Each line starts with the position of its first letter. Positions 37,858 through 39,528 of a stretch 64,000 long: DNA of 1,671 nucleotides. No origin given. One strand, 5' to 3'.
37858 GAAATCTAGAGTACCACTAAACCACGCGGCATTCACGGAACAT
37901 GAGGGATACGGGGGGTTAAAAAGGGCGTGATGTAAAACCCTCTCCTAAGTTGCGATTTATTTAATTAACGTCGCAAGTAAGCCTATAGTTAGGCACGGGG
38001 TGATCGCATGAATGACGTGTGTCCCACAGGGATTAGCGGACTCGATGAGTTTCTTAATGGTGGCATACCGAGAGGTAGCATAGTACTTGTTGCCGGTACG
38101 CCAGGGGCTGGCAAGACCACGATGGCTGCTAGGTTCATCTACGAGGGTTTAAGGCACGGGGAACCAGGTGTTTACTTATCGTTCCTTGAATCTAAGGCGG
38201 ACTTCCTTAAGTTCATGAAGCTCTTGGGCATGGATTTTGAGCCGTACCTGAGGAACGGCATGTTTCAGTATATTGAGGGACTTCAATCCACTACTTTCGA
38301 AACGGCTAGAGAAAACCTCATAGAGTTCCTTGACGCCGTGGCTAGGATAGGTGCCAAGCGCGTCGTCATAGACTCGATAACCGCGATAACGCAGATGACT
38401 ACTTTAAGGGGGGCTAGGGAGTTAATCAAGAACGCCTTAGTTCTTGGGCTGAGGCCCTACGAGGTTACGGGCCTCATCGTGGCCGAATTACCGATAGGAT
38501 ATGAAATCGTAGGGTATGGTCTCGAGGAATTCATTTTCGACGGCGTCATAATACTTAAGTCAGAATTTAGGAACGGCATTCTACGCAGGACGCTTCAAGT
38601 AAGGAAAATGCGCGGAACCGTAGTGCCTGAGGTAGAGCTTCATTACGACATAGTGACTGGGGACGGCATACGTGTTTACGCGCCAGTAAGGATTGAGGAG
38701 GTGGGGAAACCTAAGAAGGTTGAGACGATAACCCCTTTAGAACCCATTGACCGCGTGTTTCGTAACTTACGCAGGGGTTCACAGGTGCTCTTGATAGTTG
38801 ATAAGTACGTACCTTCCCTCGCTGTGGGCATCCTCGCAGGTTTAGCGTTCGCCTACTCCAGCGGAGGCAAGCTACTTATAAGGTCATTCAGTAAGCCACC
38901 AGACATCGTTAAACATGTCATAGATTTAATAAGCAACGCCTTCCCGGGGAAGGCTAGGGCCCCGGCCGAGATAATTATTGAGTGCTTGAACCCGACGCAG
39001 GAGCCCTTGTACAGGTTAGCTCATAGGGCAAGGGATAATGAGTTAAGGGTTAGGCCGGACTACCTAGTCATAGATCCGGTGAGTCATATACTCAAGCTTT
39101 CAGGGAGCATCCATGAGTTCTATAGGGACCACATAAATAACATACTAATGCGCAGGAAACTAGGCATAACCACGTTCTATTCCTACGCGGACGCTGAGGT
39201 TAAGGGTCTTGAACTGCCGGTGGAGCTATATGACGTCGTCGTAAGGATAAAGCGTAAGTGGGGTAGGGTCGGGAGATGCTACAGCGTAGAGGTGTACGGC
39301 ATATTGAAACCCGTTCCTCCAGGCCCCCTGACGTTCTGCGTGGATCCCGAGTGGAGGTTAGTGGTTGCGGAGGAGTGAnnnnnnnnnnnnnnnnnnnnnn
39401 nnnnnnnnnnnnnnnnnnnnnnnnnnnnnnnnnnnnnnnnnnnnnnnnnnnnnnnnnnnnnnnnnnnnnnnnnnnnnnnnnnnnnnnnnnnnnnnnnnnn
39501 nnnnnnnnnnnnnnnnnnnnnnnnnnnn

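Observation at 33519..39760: Non-canonical type IV filament gene cluster: one pilin, a secretion ATPase, a two-gene platform, a double-length KaiC/FlaH-like protein and two orphans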

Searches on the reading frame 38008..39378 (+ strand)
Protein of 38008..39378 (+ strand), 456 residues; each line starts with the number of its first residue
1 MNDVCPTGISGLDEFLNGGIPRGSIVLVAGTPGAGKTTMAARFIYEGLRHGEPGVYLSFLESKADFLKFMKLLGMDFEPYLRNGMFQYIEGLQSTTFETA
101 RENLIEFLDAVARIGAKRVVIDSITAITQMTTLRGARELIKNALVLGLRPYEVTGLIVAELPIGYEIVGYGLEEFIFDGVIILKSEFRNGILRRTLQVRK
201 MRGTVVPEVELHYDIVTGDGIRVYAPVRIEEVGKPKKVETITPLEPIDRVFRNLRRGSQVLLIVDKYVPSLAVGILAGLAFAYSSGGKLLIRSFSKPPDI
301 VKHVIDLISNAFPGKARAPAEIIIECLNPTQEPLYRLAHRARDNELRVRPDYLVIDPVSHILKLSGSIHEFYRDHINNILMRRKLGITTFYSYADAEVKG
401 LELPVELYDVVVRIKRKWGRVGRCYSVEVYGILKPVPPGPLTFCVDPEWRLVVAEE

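Call 3: search_protein_families(library=pfam, proteins=[window:38008-39378:+], max_evalue=0.1)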
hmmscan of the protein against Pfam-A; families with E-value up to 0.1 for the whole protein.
window:38008-39378:+ (456 aa): 20 families
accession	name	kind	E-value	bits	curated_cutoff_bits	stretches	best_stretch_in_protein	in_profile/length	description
PF06745.19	ATPase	-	8.5e-58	195.9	26.6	1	5-226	1-229/231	KaiC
PF13481.12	AAA_25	-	7.2e-06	26.2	27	1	14-128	24-156/195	AAA domain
PF00154.27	RecA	-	2.7e-05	24.2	27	1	4-135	32-150/262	recA bacterial DNA recombination protein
PF07088.17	GvpD_P-loop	-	0.0001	22.7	24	1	22-197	9-187/189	GvpD gas vesicle protein, P-loop domain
PF03796.21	DnaB_C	-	0.00019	21.3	27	1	6-74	3-69/255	DnaB-like helicase C terminal domain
PF20720.3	nSTAND3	-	0.00067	19.8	27.2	1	24-57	18-51/155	Novel STAND NTPase 3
PF13191.12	AAA_16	-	0.002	19.1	32.6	1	21-117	22-111/167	AAA ATPase domain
PF13401.12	AAA_22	-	0.0032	18.2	27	1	24-127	6-96/130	AAA domain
PF13479.12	AAA_24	-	0.0034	17.7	27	1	26-131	5-80/195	AAA domain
PF13238.12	AAA_18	-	0.0038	18.1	29.4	1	26-69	1-25/128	AAA domain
PF13173.12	AAA_14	-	0.0063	16.9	27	0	24-65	3-43/129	AAA domain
PF07931.18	CPT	-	0.017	15.4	22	1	23-145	1-109/172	Chloramphenicol phosphotransferase-like protein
PF06414.18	Zeta_toxin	-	0.019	14.8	22.3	1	24-46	17-39/199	Zeta toxin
PF05625.17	PAXNEB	-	0.039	13.5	28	1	7-67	21-82/366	PAXNEB protein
PF23442.1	DUF7125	-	0.041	13.4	29.1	1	7-34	6-33/207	Family of unknown function (DUF7125)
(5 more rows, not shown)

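Call 4: search_protein_families(library=ncbifam, proteins=[window:38008-39378:+], max_evalue=0.1)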
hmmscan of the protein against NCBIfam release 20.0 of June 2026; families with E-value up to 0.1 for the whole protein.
window:38008-39378:+ (456 aa): 24 families
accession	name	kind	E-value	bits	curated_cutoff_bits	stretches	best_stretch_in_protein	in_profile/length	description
NF006799.0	PRK09302.1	equivalog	1.2e-39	136.3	408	1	5-224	13-239/515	circadian clock protein KaiC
TIGR03880.1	KaiC_arch_3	hypoth_equivalog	2.9e-34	118.5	249.45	1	8-225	1-219/224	KaiC domain-containing protein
TIGR03877.1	thermo_KaiC_1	hypoth_equivalog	1.7e-31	109.6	307.25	1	7-225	6-234/238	KaiC domain-containing protein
TIGR03881.1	KaiC_arch_4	hypoth_equivalog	9.5e-31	107.2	247.8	1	6-224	4-229/231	KaiC domain-containing protein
TIGR02655.1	circ_KaiC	equivalog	2.1e-27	95.9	546.25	1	6-224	4-229/484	circadian clock protein KaiC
NF052589.1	ArlH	equivalog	9.5e-18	64.7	215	1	12-141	9-143/229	archaellum protein ArlH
NF004723.0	PRK06067.1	subfamily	1.9e-14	53.8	194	1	4-135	15-149/243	flagellar accessory protein FlaH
NF006320.0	PRK08533.1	equivalog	1.9e-10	40.8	215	1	12-128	13-130/230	flagellar accessory protein FlaH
TIGR03878.1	thermo_KaiC_2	hypoth_equivalog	1.3e-08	34.5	232.2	1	18-160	31-174/259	KaiC domain-containing protein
NF004629.0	PRK05973.1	equivalog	9.7e-07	28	156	1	20-79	61-120/237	DNA helicase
TIGR02012.1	tigrfam_recA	equivalog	4e-06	26.4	325.3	1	4-135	35-153/321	recombinase RecA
NF006861.0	PRK09361.1-1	equivalog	9.4e-06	25.3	278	1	1-57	1-57/235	DNA repair and recombination protein RadB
TIGR00416.1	sms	equivalog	1.5e-05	24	403.05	1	7-65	78-136/454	DNA repair protein RadA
TIGR03600.1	phage_DnaB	exception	4.9e-05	22.5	498.65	1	6-58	178-230/421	phage replicative helicase, DnaB family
TIGR02237.1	recomb_radB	equivalog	0.00023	21.1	172.4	1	12-127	1-109/210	DNA repair and recombination protein RadB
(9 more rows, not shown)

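Call 12: find_homologous_proteins(query=window:38008-39378:+)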
Query window:38008-39378:+ (456 aa): 559 proteins with E <= 0.001 among 8000 candidates; the best 120 are listed.
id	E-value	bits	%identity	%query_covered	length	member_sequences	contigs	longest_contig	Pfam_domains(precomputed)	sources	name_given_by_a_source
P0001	0.0e+0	1018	100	100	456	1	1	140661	PF06745.20,PF23442.2,PF13481.13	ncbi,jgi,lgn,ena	-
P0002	3.0e-280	948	92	100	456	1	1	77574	PF06745.20,PF23442.2,PF13481.13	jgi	-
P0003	1.1e-274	930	89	100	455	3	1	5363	PF06745.20,PF03796.22,PF23442.2,PF00154.28,PF13481.13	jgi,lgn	-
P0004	2.8e-273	925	88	100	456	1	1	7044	PF06745.20,PF23442.2,PF00154.28,PF13481.13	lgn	-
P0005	9.7e-273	923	89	100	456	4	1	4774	PF06745.20,PF23442.2,PF13481.13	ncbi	-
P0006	9.8e-273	923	89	100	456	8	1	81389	PF06745.20,PF03796.22,PF23442.2,PF00154.28,PF13481.13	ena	-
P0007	3.9e-263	891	86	100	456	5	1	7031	PF06745.20,PF23442.2,PF13481.13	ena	-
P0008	8.6e-224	762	74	100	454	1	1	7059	PF06745.20,PF07088.17,PF23442.2,PF13481.13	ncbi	-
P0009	1.3e-208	712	70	97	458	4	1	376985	PF06745.20,PF07088.17,PF23442.2,PF00154.28,PF13481.13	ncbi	-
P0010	2.0e-126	441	48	97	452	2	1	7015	PF06745.20,PF07088.17,PF23442.2,PF13481.13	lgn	-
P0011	1.4e-124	435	48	90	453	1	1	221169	PF06745.20,PF03796.22,PF23442.2,PF13481.13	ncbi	-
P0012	5.0e-122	426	46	98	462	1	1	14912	PF06745.20,PF23442.2,PF00154.28,PF13481.13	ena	-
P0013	1.4e-121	425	47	95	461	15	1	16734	PF06745.20,PF03796.22,PF23442.2,PF13481.13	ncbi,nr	ncbi:MAG: hypothetical protein J7J11_00810 [Desulfurococcales archaeon]|nr:hypothetical protein [Des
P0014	3.4e-121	424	45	98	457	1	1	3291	PF06745.20,PF03796.22,PF23442.2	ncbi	-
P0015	2.5e-118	414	48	95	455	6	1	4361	PF06745.20,PF13481.13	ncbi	-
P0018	3.7e-89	318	40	97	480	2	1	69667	PF06745.20,PF23442.2,PF13481.13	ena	-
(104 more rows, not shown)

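Call 13: find_encoding_contigs(protein=P0001, flank=8000, max_places=3)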
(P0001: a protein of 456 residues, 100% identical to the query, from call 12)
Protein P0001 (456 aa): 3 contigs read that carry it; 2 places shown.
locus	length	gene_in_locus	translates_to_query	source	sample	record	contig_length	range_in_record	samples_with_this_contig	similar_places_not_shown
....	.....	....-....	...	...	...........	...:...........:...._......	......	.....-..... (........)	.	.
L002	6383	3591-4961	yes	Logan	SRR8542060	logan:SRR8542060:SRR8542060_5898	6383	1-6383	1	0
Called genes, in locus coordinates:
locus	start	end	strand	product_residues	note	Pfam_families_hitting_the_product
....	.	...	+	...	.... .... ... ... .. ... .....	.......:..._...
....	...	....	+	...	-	-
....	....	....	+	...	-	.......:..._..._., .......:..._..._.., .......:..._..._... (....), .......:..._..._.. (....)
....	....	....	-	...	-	-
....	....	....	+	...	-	-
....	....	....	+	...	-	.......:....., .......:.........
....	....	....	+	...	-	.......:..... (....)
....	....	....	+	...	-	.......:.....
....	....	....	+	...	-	-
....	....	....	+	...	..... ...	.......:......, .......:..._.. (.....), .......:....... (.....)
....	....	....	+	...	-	-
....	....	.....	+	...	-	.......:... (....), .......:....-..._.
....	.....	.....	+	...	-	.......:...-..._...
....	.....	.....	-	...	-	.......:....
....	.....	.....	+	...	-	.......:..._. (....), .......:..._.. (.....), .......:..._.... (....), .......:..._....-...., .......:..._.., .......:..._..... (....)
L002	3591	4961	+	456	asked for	PF06745:ATPase, PF13481:AAA_25 (faint), PF23442:DUF7125 (faint)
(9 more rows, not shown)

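Call 14: find_encoding_contigs(protein=P0009, flank=8000, max_places=3)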
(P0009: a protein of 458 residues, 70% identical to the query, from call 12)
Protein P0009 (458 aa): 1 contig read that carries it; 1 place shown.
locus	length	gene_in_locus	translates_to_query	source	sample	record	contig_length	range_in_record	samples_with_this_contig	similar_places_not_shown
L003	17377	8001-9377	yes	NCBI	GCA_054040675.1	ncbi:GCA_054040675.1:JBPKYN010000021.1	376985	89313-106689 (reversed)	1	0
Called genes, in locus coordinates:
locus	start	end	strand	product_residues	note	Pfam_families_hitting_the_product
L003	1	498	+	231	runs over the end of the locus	PF05165:GCH_III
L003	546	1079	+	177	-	-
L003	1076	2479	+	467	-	PF02878:PGM_PMM_I, PF02879:PGM_PMM_II, PF00408:PGM_PMM_IV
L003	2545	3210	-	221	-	-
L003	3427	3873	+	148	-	PF07790:Pilin_N (weak)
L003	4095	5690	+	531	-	PF00437:T2SSE, PF27713:UCP018868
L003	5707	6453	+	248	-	PF00482:T2SSF (weak)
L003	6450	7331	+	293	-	PF00482:T2SSF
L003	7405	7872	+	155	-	-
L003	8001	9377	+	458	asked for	PF00154:RecA_N (weak), PF06745:ATPase, PF13481:AAA_25 (faint), PF23442:DUF7125 (faint), PF07088:GvpD_P-loop (weak)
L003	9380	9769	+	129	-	-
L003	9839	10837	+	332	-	PF10432:bact-PGI_C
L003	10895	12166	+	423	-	PF00368:HMG-CoA_red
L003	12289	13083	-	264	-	PF03437:BtpA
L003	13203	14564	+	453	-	PF01022:HTH_5 (weak), PF09339:HTH_IclR (weak), PF13404:HTH_AsnC-type, PF13412:HTH_24, PF25212:HVO_A0114 (weak)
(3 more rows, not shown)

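Call 15: find_encoding_contigs(protein=P0011, flank=8000, max_places=2)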
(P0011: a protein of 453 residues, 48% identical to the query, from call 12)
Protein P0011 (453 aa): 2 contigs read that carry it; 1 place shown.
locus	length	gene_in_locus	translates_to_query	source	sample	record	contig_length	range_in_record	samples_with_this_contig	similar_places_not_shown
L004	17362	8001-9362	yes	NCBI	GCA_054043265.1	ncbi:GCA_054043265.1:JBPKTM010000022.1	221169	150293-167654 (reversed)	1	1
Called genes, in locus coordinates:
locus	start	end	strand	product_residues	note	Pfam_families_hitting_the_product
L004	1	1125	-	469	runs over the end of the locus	PF02878:PGM_PMM_I, PF02879:PGM_PMM_II, PF02880:PGM_PMM_III (weak), PF00408:PGM_PMM_IV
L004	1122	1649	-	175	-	-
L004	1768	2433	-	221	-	-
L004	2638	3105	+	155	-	-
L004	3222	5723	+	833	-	PF27713:UCP018868 (faint), PF14890:Intein_splicing, PF00437:T2SSE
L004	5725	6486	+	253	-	PF00482:T2SSF (weak)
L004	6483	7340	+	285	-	PF00482:T2SSF (weak)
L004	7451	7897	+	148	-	-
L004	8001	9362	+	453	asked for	PF03796:DnaB_C (faint), PF06745:ATPase, PF13481:AAA_25 (faint), PF23442:DUF7125 (weak)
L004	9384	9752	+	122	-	-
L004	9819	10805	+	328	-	PF01380:SIS (weak), PF10432:bact-PGI_C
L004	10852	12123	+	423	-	PF00368:HMG-CoA_red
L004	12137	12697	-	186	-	PF00571:CBS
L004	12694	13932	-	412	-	PF00999:Na_H_Exchanger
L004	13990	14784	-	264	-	PF03437:BtpA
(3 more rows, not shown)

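Call 16: find_encoding_contigs(protein=P0018, flank=8000, max_places=2)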
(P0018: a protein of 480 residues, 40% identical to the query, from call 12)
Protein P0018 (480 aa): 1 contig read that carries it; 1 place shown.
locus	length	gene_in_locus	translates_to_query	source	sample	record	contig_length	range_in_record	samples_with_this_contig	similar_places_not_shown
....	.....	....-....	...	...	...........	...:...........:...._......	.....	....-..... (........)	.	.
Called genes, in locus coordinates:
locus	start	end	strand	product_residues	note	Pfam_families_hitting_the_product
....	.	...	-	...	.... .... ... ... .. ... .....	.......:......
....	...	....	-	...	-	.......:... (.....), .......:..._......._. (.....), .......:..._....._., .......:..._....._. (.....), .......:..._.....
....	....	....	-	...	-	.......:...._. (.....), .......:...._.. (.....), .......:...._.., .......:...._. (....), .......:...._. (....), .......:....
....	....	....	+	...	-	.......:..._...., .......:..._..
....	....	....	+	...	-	-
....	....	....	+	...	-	-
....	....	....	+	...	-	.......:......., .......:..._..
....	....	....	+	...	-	-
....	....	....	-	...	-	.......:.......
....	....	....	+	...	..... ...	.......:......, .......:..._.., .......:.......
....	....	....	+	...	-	-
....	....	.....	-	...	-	-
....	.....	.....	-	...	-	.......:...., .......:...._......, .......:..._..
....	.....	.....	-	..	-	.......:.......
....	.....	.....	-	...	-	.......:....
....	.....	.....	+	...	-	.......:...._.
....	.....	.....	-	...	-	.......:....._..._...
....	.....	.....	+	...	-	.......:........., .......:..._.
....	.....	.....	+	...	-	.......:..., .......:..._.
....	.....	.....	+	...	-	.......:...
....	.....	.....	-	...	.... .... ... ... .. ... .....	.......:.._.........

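Call 17: find_encoding_contigs(protein=P0013, flank=8000, max_places=2)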
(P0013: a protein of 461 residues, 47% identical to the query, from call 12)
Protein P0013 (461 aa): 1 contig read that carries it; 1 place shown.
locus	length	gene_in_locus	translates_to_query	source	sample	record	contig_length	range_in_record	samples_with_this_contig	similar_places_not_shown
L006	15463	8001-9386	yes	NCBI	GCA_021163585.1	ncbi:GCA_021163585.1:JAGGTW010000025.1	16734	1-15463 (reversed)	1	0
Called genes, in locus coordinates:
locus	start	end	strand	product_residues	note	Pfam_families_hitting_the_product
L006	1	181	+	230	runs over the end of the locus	-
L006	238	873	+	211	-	PF06267:DUF1028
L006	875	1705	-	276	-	PF02540:NAD_synthase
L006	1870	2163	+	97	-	-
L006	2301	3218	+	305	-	PF10096:DUF2334, PF01522:Polysacc_deac_1 (weak)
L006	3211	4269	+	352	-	PF00535:Glycos_transf_2, PF10111:Glyco_tranf_2_2 (weak), PF13641:Glyco_tranf_2_3, PF13632:Glyco_trans_2_3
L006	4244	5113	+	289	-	PF00535:Glycos_transf_2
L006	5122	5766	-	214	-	PF12705:PDDEXK_1 (faint)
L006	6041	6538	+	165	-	-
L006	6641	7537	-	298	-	-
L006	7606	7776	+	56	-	-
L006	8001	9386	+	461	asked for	PF03796:DnaB_C (weak), PF06745:ATPase, PF13481:AAA_25 (weak), PF23442:DUF7125 (weak)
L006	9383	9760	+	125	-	-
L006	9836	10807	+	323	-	PF10432:bact-PGI_C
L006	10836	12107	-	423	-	PF00368:HMG-CoA_red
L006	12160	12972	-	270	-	PF03437:BtpA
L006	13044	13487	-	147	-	PF25919:BSH_CusB (faint), PF00364:Biotin_lipoyl, PF25973:BSH_CzcB (faint), PF25997:BSH_YhbJ (weak), PF26077:BSH_Fcp1 (faint)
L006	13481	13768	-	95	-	-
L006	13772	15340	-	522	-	PF01039:Carboxyl_trans, PF06833:MdcE (faint), PF03255:ACCA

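Call 44: predict_structure(alignment_id=A1)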
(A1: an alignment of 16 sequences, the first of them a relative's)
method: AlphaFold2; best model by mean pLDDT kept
length: 456 residues; sequences in the alignment: 16
mean_pLDDT: 84.1   pTM: 0.73
mean pLDDT of the five models: 84.1, 79.7, 73.6, 72.1, 58.4
residues with pLDDT >= 90: 164; 70-90: 233; 50-70: 53; < 50: 6
segments of 3 or more residues with pLDDT < 50: none
pLDDT, mean of each block of 10 residues (from residue 1): 80 86 90 90 96 94 94 95 95 80 91 95 80 74 83 91 62 73 81 85 69 86 74 59 87 88 90 94 93 92 92 82 86 78 85 91 77 84 89 76 81 84 83 74 83 73
secondary structure, 60 per line:
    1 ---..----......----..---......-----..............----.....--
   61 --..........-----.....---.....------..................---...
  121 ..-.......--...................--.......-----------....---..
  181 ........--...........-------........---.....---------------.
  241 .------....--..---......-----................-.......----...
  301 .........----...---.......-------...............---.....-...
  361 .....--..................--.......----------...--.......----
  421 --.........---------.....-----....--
elements in order: H10-15 E25-30 H36-49 E54-58 H63-72 H78-82 E86-90 H97-114 E118-122 H124-130 H133-151 E154-160 H172-175 E179-188 E191-201 E209-216 E220-224 H248-251 E259-264 H270-285 E287-293 H298-309 E320-326 H334-348 E352-356 H358-365 H368-385 E388-394 E410-416 E423-431 E441-445 E451-454

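Call 48: fold_search(model_id=the predicted structure, library=pdb)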
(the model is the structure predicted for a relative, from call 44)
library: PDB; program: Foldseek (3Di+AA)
matches with E <= 10: 1947; with E <= 0.001: 1281
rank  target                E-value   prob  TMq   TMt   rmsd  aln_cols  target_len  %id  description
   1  8zn5_C                3.0e-35  1.00  0.76  0.75   5.3       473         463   23  Crystal Structure of Designed Clock Protein KaiC (released 2025-04-16)
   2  8zn5_J                2.3e-34  1.00  0.76  0.77   5.0       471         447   24  Crystal Structure of Designed Clock Protein KaiC (released 2025-04-16)
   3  8zn5_K                6.0e-34  1.00  0.73  0.74   5.5       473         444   24  Crystal Structure of Designed Clock Protein KaiC (released 2025-04-16)
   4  8zn6_I                6.3e-34  1.00  0.77  0.76   5.0       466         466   22  Crystal Structure of Designed Clock Protein KaiC (released 2025-04-16)
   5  8zn5_B                7.1e-34  1.00  0.75  0.76   5.1       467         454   24  Crystal Structure of Designed Clock Protein KaiC (released 2025-04-16)
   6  8zn5_F                1.4e-33  1.00  0.77  0.78   4.6       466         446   24  Crystal Structure of Designed Clock Protein KaiC (released 2025-04-16)
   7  8zn6_L                4.4e-33  1.00  0.77  0.75   5.2       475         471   22  Crystal Structure of Designed Clock Protein KaiC (released 2025-04-16)
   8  8fwi_A                5.3e-33  1.00  0.78  0.66   4.7       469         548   23  Structure of dodecameric KaiC-RS-S413E/S414E solved by cryo-EM (released 2023-03-22)
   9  8zn5_A                5.3e-33  1.00  0.73  0.74   5.4       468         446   25  Crystal Structure of Designed Clock Protein KaiC (released 2025-04-16)
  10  9ofh_A                6.3e-33  1.00  0.75  0.74   5.3       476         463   19  Extended conformation of dusk state KaiC (released 2025-05-14)
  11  8zn6_A                9.5e-33  1.00  0.77  0.74   5.2       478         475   21  Crystal Structure of Designed Clock Protein KaiC (released 2025-04-16)
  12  8zn6_K                1.0e-32  1.00  0.75  0.74   5.2       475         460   22  Crystal Structure of Designed Clock Protein KaiC (released 2025-04-16)
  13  8zn5_G                1.0e-32  1.00  0.74  0.75   5.3       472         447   24  Crystal Structure of Designed Clock Protein KaiC (released 2025-04-16)
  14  8zn5_D                1.1e-32  1.00  0.73  0.75   5.4       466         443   24  Crystal Structure of Designed Clock Protein KaiC (released 2025-04-16)
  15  8zn6_G                1.6e-32  1.00  0.78  0.76   5.0       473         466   22  Crystal Structure of Designed Clock Protein KaiC (released 2025-04-16)
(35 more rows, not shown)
